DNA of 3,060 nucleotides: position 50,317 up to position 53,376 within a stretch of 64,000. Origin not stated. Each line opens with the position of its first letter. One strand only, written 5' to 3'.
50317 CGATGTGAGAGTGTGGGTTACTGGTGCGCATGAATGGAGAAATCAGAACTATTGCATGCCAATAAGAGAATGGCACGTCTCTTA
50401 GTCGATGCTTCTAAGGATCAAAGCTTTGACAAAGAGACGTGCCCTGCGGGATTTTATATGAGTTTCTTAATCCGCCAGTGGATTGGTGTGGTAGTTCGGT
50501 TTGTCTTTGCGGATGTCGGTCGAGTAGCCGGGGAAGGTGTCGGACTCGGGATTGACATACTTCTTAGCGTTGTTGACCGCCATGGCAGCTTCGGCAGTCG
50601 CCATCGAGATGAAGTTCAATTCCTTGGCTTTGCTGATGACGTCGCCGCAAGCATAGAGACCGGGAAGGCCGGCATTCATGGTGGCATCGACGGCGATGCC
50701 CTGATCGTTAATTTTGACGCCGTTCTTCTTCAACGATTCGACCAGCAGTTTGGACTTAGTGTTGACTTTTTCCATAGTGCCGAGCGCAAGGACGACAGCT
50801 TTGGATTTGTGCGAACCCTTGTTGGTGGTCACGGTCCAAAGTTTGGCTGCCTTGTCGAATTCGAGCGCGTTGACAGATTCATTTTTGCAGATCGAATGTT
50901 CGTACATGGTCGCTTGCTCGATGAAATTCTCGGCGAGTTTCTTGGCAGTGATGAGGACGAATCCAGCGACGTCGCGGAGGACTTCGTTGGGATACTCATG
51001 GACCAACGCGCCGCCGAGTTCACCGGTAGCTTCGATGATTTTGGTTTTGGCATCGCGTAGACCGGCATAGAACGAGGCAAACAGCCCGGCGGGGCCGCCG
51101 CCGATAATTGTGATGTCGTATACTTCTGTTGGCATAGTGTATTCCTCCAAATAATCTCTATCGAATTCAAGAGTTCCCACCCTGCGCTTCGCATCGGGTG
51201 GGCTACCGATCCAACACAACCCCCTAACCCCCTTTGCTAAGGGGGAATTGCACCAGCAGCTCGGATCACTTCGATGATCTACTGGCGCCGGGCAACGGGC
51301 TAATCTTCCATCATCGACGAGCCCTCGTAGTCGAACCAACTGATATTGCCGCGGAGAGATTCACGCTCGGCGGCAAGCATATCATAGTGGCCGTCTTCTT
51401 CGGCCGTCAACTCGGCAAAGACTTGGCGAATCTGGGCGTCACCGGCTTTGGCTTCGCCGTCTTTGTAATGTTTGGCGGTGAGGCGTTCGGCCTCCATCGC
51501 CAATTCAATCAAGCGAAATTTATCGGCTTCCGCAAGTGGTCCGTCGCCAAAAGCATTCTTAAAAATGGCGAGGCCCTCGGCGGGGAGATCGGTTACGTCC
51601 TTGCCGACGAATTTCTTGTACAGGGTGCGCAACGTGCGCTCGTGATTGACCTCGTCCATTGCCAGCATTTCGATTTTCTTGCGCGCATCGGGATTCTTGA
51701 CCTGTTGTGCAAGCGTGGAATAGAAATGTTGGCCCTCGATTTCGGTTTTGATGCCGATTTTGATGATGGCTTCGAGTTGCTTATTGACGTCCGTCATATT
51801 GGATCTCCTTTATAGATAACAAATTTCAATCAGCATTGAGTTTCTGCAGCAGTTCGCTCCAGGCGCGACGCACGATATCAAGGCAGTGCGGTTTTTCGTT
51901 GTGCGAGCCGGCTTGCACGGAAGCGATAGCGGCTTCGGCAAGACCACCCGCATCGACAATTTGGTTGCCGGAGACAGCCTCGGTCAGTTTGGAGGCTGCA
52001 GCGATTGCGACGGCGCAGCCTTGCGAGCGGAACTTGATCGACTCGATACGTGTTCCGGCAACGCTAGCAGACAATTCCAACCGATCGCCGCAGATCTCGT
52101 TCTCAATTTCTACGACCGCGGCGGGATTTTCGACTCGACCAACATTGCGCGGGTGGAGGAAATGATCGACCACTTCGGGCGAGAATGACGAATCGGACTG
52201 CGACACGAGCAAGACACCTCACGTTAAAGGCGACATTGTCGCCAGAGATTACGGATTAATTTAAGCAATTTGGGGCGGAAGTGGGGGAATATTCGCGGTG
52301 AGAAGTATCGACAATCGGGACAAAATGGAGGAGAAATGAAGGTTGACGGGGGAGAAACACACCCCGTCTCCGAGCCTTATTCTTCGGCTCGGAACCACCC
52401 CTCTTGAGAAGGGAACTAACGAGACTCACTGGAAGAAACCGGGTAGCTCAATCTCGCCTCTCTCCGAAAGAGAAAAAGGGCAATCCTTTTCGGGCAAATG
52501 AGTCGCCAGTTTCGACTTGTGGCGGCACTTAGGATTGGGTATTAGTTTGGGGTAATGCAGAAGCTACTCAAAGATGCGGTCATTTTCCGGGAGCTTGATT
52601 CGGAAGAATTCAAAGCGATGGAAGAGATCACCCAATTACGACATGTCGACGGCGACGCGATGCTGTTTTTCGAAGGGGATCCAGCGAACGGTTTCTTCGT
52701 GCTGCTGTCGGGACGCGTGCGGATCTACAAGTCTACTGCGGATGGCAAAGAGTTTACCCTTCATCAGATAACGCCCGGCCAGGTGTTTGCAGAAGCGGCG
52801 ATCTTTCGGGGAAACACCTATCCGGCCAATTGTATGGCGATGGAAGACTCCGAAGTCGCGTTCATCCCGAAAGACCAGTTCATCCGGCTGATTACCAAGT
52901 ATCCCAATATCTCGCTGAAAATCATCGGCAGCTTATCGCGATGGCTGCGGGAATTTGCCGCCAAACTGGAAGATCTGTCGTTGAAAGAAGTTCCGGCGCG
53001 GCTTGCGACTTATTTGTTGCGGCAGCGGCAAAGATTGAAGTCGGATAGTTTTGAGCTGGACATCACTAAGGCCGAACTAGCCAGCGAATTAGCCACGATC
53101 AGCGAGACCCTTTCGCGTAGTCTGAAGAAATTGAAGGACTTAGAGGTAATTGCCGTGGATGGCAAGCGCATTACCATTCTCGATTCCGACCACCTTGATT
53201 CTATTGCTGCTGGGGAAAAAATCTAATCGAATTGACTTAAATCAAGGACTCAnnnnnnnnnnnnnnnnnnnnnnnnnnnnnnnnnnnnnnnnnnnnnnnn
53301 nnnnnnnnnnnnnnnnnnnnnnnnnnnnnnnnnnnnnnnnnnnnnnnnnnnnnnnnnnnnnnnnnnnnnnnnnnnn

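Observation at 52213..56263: Crp/Fnr - NapH-like polyferredoxin - DUF438/hemerythrin/PAS - DUF1858/DUF2249 module next to rubrerythrin, IscU and a short flavoprotein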

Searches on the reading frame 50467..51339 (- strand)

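Call 3: search_protein_families(library=pfam, proteins=[window:50467-51339:-], max_evalue=0.01)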
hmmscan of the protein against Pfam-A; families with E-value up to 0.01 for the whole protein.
window:50467-51339:- (290 aa): 8 families
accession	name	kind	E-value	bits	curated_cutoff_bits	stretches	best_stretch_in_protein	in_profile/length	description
PF07992.20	Pyr_redox_2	-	3.4e-13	50.1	26.1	2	74-189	1-110/291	Pyridine nucleotide-disulphide oxidoreductase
PF03486.20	HI0933_like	-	1.2e-08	35.2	50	1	75-109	2-36/244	HI0933-like protein Rossmann domain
PF12831.13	FAD_oxidored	-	5.2e-07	29.7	27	1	75-177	1-99/416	FAD dependent oxidoreductase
PF13738.12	Pyr_redox_3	-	4.6e-06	26.5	30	1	133-194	81-140/305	Pyridine nucleotide-disulphide oxidoreductase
PF00890.30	FAD_binding_2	-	2.5e-05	24.1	20.4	0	75-113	1-39/414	FAD binding domain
PF01266.30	DAO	-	0.00024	21.2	27.9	0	132-188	148-204/353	FAD dependent oxidoreductase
PF01946.23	Thi4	-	0.00043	20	26.2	1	73-111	17-56/235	Thi4 family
PF13450.12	NAD_binding_8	-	0.00069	20.3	21.9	1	78-112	1-35/68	NAD(P)-binding Rossmann-like domain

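Call 4: search_protein_families(library=ncbifam, proteins=[window:50467-51339:-], max_evalue=0.01)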
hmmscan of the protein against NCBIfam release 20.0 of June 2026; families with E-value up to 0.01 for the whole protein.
window:50467-51339:- (290 aa): 47 families (the best 25 are shown)
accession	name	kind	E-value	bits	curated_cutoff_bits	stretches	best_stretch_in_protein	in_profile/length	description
TIGR01292.1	TRX_reduct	equivalog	5.6e-20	71.3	343.45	2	74-192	1-114/300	thioredoxin-disulfide reductase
TIGR03143.1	AhpF_homolog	hypoth_equivalog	1.4e-19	70.1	687.65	2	72-189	3-113/555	putative alkyl hydroperoxide reductase F subunit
TIGR03140.1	AhpF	equivalog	1.1e-12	47.4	502.9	1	69-188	208-321/515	alkyl hydroperoxide reductase subunit F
TIGR01350.1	lipoamide_DH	equivalog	1.3e-12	47.2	408.8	2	136-260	214-331/461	dihydrolipoyl dehydrogenase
TIGR02053.1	MerA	equivalog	3.2e-11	42.9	454.45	1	150-262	225-332/465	mercury(II) reductase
NF009410.0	PRK12771.1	subfamily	7.9e-11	41.2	516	2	156-268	348-451/566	NAD(P)-binding protein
NF004991.0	PRK06370.1-3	subfamily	1.4e-10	40.4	620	2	149-258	259-362/509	FAD-containing oxidoreductase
NF004776.0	PRK06116.1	equivalog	1.6e-10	40.6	480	1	134-250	209-319/450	glutathione-disulfide reductase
NF003585.0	PRK05249.1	equivalog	3.1e-10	39.3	465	2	72-115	5-48/464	Si-specific NAD(P)(+) transhydrogenase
TIGR01421.1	gluta_reduc_1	equivalog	1.6e-08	34.2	556.15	1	135-244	209-313/450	glutathione-disulfide reductase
NF010311.1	PRK13748.1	subfamily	9.3e-08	31.3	600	1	154-253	328-422/560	mercury(II) reductase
NF004943.0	PRK06292.2-1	equivalog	9.3e-08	31.3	432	1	129-264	207-340/456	dihydrolipoyl dehydrogenase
TIGR00275.1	TIGR00275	subfamily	5.7e-07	28.7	183.8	1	77-109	2-34/401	aminoacetone oxidase family FAD-binding enzyme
NF005331.0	PRK06854.1-2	equivalog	5.7e-07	28.4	557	1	213-265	352-403/563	adenylyl-sulfate reductase subunit alpha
TIGR01424.1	gluta_reduc_2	equivalog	8.7e-07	27.8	606.05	1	150-257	224-322/446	glutathione-disulfide reductase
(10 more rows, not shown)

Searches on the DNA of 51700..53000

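Call 6: search_rna_families(source=window, start=51700, end=53000, threshold=evalue, max_evalue=10)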
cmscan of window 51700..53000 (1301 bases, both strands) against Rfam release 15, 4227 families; matches with E-value up to 10: 1.
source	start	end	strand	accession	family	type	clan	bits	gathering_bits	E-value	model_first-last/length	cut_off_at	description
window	52920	52986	+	RF03256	mir-1286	Gene; miRNA;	-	16.9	70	2.7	1-76/76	no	mir-1286 microRNA precursor family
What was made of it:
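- Checked: There is no Rfam match (call 6).
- Tried and rejected: There was no Rfam hit other than a chance miRNA match inside crp (call 6).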

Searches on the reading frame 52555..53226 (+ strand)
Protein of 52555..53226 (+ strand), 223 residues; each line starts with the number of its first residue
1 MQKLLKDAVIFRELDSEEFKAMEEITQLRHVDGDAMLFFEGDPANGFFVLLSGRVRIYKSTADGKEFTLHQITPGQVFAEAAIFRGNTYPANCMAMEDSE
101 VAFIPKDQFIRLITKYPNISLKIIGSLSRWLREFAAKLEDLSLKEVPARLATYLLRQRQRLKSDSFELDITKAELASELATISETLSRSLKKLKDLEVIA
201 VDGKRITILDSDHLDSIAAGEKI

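Call 3: search_protein_families(library=pfam, proteins=[window:52555-53226:+], max_evalue=0.01)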
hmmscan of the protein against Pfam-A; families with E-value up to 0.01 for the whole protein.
window:52555-53226:+ (223 aa): 2 families
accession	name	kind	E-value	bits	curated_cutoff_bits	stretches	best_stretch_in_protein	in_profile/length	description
PF00027.35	cNMP_binding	-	2.5e-26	91.9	27.5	1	29-115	2-88/89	Cyclic nucleotide-binding domain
PF13545.12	HTH_Crp_2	-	5.2e-15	55.6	27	1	148-215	1-68/70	Crp-like helix-turn-helix domain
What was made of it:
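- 52555..53226 (+): Crp/Fnr-family regulator (223 aa) without the FNR cysteine cluster; DNR/HcpR-like. Pfam cNMP_binding + HTH_Crp_2 (call 3).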

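Call 4: search_protein_families(library=ncbifam, proteins=[window:52555-53226:+], max_evalue=0.01)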
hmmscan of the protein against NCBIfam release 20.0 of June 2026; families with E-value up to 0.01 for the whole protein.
window:52555-53226:+ (223 aa): 14 families
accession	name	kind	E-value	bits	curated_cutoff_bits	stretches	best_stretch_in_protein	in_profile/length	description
NF006901.0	PRK09392.1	equivalog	6.1e-31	107.5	211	1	5-220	9-223/236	transcriptional activator FtrB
NF008732.0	PRK11753.1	equivalog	6.7e-20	71.5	266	1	24-210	21-212/214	cAMP-activated global transcriptional regulator CRP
NF008365.0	PRK11161.1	subfamily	2.3e-18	66.4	228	1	13-221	33-246/250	fumarate/nitrate reduction transcriptional regulator Fnr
NF050815.1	TransActFtrBCaul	equivalog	8.1e-16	58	300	1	13-220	19-225/251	transcriptional activator FtrB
TIGR03697.1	NtcA_cyano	equivalog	1.9e-11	44.1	244.95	1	37-212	4-186/193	global nitrogen regulator NtcA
NF052518.1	TransRegLdrP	equivalog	5.4e-11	42.9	300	1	35-218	8-188/195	transcriptional regulator LdrP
NF050806.1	TransRegFixKCaul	equivalog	1.5e-10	40.7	300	1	31-216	28-212/215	transcriptional regulator FixK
NF045989.1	TransRegFnrLRhodb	equivalog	8.4e-09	35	300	1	12-215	22-232/245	transcriptional regulator FnrL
NF010499.0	PRK13918.1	equivalog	4.5e-08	32.8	274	1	35-219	21-202/205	CRP/FNR family transcriptional regulator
NF058543.1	ActPatMycb56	equivalog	3.7e-07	29.3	460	1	10-126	3-117/317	acetyltransferase Pat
TIGR03896.1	cyc_nuc_ocin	subfamily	8.4e-07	28.6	161.05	1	2-119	137-254/317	bacteriocin-type transport-associated protein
NF053664.1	TransRegPtrACyano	equivalog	2.5e-06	26.9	300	1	48-210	31-191/196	Crp/Fnr family transcriptional regulator PtrA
NF041163.2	encap_f2b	equivalog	6.3e-06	25.6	400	1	7-122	75-192/450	family 2B encapsulin nanocompartment shell protein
NF007707.0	PRK10402.1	subfamily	0.0038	16.9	180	1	22-105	27-110/226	transcriptional regulator YeiL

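Call 33: search_solved_structures(query=window:52555-53226:+, max_evalue=0.00001)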
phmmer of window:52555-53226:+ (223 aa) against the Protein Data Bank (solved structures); distinct sequences matched with E-value up to 0.00001: 94 (the best 60 are shown).
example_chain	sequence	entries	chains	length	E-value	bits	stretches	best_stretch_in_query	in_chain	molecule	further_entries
3dkw_A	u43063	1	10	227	9.9e-24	87.4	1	2-215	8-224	DNR protein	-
4cyd_A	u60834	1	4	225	5.7e-20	75.1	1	2-215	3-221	PROBABLE TRANSCRIPTION REGULATOR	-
4byy_A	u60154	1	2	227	5.8e-20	75.1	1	2-215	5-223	TRANSCRIPTIONAL REGULATOR, CRP/FNR FAMILY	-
3r6s_A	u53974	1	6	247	7.9e-20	74.6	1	2-215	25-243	transcription regulator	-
4ev0_A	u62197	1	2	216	1e-19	74.3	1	7-220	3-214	Transcription regulator, Crp family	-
3h3u_A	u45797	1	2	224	2.3e-18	69.9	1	2-214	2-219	PROBABLE TRANSCRIPTIONAL REGULATORY PROTEIN (PROBABLY CRP/FNR-FAMILY)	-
3mzh_A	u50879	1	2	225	2.3e-18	69.9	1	2-214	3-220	PROBABLE TRANSCRIPTIONAL REGULATORY PROTEIN (PROBABLY CRP/FNR-FAMILY)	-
3d0s_A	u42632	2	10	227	2.4e-18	69.8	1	2-214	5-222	TRANSCRIPTIONAL REGULATORY PROTEIN | PROBABLE TRANSCRIPTIONAL REGULATORY PROTEIN (PROBABLY CRP/ FNR-FAMILY)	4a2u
3i54_A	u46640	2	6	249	3.2e-18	69.4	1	2-214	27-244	Transcriptional regulator, Crp/Fnr family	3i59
7pza_A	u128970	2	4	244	9.3e-18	67.9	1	9-197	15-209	Putative cAMP-binding protein-catabolite gene activator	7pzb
3h3z_A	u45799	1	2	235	4.2e-17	65.7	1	4-198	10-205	Cyclic nucleotide-binding protein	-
3fx3_A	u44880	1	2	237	4.3e-17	65.7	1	4-198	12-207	Cyclic nucleotide-binding protein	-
9day_A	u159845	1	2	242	4.4e-16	62.4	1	29-215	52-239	Transcriptional regulator, putative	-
2gau_A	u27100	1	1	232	3.6e-15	59.4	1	14-218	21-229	transcriptional regulator, Crp/Fnr family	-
1hw5_A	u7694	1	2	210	1.2e-14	57.7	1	34-208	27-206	CATABOLITE GENE ACTIVATOR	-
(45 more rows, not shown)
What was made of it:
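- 52555..53226 (+): The best solved relative is P. aeruginosa DNR, 3dkw, E 1e-23 (call 33).
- On DNR/NnrR NO-responsive activators: DNR (3dkw) is the best solved relative, E 1e-23 (call 33).
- The best solved relative is DNR (call 33).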
